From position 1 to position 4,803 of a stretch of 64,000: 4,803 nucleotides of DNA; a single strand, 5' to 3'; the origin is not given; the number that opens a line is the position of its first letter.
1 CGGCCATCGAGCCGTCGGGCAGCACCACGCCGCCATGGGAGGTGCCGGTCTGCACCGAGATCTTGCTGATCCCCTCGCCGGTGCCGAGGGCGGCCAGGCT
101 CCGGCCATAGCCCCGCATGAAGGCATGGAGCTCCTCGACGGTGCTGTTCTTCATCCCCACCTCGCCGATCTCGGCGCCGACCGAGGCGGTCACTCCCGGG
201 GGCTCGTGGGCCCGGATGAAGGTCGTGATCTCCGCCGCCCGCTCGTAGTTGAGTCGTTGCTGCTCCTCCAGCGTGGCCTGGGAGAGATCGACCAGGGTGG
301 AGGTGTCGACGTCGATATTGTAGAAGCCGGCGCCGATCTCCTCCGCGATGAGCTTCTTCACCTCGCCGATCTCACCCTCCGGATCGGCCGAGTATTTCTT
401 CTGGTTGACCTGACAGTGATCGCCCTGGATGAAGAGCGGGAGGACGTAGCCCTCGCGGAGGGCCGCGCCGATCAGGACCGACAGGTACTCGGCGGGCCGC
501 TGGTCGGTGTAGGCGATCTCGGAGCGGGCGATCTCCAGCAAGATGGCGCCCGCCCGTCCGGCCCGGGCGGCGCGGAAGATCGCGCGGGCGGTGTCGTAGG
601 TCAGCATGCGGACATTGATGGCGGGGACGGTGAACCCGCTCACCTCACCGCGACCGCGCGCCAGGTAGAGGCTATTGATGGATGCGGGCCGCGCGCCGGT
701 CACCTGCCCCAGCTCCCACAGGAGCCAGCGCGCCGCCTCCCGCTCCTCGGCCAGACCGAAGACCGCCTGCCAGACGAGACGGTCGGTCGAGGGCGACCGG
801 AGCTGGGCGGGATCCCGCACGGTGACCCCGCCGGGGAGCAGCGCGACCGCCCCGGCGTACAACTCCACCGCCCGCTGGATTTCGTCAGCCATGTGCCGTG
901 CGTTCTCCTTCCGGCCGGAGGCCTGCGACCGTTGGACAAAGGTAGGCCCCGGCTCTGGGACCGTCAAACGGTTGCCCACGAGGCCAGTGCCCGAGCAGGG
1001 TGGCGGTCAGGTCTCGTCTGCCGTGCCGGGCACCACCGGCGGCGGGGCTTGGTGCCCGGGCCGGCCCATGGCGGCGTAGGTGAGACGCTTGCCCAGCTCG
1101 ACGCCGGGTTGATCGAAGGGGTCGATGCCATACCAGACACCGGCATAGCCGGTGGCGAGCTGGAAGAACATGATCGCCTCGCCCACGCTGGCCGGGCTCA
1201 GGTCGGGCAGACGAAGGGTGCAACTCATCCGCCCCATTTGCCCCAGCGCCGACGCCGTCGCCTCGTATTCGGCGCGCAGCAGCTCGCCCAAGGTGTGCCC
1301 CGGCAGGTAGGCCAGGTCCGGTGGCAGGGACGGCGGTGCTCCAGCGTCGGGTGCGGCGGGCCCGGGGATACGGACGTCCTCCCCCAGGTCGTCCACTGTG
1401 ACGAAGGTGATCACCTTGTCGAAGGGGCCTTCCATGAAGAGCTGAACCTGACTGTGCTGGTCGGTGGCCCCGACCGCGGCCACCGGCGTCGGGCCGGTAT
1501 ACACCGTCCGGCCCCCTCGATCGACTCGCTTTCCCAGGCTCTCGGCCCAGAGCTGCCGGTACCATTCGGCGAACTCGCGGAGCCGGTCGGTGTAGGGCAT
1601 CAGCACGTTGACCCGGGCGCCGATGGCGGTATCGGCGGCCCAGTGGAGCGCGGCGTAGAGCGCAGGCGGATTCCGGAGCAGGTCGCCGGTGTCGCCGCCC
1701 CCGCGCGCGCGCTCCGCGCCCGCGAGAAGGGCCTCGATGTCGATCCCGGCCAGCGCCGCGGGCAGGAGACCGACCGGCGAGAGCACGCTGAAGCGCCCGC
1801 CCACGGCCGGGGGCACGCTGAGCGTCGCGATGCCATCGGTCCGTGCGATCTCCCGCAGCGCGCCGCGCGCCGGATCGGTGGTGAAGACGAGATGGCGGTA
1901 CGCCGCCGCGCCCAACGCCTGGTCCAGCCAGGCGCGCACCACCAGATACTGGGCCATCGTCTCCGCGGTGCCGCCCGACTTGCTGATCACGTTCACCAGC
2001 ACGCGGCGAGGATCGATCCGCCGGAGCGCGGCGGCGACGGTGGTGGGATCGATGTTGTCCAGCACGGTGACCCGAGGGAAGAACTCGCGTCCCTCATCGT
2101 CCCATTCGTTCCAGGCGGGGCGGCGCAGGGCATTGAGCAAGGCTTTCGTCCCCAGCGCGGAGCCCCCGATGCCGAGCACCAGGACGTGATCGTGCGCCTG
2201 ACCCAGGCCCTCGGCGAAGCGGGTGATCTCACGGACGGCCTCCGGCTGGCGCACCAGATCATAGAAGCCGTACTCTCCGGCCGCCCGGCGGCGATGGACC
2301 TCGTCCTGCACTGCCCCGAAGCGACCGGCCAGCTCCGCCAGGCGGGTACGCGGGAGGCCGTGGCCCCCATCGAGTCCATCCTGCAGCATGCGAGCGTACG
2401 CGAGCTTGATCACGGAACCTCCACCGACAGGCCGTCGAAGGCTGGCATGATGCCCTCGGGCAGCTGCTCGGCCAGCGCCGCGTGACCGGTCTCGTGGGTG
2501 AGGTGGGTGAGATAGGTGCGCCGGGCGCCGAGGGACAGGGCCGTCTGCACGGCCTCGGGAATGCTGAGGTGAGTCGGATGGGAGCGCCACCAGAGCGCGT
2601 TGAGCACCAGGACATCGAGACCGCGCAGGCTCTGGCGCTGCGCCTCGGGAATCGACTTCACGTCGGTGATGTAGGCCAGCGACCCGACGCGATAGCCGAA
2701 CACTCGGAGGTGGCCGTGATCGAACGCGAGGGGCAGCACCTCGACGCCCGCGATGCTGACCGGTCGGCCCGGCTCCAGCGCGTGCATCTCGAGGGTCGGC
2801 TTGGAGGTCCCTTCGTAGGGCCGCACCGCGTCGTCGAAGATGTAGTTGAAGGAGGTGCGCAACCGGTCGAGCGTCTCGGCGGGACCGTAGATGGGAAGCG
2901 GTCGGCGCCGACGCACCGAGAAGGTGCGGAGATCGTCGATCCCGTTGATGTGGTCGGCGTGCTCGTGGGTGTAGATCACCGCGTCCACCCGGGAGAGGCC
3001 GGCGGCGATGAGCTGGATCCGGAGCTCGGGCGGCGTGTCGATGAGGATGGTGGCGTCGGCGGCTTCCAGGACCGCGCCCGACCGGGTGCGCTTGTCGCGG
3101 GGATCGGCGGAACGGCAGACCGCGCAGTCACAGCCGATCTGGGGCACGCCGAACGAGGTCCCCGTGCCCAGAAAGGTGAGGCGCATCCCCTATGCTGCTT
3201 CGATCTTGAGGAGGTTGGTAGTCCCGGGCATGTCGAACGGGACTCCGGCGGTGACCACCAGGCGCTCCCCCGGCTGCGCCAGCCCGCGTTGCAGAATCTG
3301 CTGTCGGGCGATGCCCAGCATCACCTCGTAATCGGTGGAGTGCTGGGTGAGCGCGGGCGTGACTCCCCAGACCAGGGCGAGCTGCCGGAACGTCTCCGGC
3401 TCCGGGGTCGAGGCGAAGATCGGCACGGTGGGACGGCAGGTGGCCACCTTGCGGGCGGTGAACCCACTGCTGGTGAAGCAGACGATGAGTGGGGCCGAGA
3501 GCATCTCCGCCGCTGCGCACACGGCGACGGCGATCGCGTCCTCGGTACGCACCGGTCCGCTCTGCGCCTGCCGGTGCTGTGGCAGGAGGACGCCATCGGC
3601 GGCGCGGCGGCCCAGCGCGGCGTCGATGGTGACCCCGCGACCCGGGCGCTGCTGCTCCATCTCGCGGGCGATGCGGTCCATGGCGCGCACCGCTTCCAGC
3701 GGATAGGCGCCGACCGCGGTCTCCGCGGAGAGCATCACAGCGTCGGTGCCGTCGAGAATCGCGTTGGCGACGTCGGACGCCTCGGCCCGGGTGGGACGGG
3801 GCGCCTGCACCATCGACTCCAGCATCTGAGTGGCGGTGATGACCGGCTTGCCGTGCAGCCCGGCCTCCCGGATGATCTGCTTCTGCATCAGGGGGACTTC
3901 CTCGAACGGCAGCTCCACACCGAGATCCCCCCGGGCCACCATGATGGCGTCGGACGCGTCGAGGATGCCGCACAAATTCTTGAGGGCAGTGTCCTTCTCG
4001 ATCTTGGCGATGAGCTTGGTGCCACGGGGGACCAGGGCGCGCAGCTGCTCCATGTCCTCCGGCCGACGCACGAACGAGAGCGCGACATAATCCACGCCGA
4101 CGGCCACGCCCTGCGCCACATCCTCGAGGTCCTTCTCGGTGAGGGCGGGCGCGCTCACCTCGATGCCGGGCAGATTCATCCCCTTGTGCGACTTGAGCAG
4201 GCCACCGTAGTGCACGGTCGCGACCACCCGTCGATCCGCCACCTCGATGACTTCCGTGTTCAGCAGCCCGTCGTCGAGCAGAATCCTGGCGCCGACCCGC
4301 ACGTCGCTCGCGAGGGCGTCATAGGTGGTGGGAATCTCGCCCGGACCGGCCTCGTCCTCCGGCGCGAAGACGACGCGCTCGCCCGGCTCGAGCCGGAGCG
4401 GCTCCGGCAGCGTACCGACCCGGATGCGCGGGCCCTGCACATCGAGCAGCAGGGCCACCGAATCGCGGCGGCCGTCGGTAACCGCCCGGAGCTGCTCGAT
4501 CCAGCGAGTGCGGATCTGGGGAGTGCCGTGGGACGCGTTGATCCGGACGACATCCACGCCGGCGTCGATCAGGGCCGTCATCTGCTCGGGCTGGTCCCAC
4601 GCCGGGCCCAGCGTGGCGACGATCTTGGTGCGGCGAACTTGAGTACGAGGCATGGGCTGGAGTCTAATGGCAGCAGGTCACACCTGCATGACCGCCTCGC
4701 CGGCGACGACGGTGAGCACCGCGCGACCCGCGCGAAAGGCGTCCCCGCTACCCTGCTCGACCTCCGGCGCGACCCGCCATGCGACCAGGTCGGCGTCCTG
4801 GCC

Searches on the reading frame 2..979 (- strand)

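Call 51: search_protein_families(library=pfam, proteins=[window:2-979:-], max_evalue=0.00001)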
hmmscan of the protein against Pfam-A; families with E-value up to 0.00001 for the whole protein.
window:2-979:- (326 aa): 1 family
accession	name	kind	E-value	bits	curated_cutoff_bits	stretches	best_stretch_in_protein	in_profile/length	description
PF01116.26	F_bP_aldolase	-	2.5e-09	37.5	25.5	1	114-316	13-178/277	Fructose-bisphosphate aldolase class-II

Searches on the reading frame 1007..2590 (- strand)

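Call 51: search_protein_families(library=pfam, proteins=[window:1007-2590:-], max_evalue=0.00001)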
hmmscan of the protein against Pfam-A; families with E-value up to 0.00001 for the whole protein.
window:1007-2590:- (527 aa): 1 family
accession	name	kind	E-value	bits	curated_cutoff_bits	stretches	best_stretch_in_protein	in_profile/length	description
PF00342.24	PGI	-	6.8e-39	134.2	22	2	130-388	93-344/486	Phosphoglucose isomerase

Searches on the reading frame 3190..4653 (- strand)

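Call 51: search_protein_families(library=pfam, proteins=[window:3190-4653:-], max_evalue=0.00001)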
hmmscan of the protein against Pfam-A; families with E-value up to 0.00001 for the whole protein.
window:3190-4653:- (487 aa): 2 families
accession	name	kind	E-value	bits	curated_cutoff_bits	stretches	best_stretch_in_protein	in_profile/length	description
PF00224.27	PK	-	3.3e-107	358.8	30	1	7-322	2-328/328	Pyruvate kinase, barrel domain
PF02887.21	PK_C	-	5.9e-34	117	28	1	372-484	1-113/114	Pyruvate kinase, alpha/beta domain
